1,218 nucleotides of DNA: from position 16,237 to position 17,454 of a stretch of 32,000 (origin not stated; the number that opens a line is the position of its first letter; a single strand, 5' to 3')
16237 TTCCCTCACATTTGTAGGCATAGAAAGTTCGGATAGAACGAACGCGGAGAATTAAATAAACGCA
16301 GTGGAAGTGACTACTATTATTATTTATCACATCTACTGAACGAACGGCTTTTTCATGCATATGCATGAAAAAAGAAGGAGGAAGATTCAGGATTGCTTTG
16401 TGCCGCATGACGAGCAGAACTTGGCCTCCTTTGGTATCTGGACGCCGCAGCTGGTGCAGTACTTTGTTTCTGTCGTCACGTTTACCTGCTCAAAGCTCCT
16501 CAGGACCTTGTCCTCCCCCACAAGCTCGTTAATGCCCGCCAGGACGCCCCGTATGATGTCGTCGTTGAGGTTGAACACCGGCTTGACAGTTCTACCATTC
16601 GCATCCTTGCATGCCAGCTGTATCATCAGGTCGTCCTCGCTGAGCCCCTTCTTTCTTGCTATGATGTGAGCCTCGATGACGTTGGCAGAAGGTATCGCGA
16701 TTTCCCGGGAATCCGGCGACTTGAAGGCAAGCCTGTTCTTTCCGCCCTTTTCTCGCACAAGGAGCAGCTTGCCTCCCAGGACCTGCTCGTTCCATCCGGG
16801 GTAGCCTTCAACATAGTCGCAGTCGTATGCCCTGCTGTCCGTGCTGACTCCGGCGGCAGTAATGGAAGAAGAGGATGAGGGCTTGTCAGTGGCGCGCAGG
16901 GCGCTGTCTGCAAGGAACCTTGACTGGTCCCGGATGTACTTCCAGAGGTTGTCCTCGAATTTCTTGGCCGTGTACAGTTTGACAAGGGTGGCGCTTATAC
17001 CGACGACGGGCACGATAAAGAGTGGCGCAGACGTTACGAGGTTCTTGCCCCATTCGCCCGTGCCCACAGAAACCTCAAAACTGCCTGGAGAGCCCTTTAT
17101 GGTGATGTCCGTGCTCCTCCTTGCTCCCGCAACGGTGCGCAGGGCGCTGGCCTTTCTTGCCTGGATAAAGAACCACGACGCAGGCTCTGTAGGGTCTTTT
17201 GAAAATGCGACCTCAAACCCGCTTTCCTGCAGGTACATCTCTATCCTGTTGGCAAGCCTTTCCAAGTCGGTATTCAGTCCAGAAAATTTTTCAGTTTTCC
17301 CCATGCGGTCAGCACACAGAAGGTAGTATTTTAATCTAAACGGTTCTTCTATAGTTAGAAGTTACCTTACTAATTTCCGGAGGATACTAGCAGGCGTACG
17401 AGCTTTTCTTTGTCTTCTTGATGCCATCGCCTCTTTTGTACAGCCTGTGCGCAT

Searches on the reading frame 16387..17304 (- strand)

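Call 101: search_protein_families(library=pfam, proteins=[window:16387-17304:-], max_evalue=0.001)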
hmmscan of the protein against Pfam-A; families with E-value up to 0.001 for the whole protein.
window:16387-17304:- (305 aa): 4 families
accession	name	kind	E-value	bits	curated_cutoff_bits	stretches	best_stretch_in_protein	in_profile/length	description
PF13240.11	Zn_Ribbon_1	-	1.1e-07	31.9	25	1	282-303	1-22/23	zinc-ribbon domain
PF12773.13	DZR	-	0.00043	20.8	27.3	1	283-303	1-21/45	Double zinc ribbon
PF06556.16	ASFV_p27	-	0.00046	20.8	25.4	1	268-302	81-116/131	IAP-like protein p27 C-terminus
PF17032.10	Zn_ribbon_15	-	0.00063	20.9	28.9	0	279-301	51-73/73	zinc-ribbon family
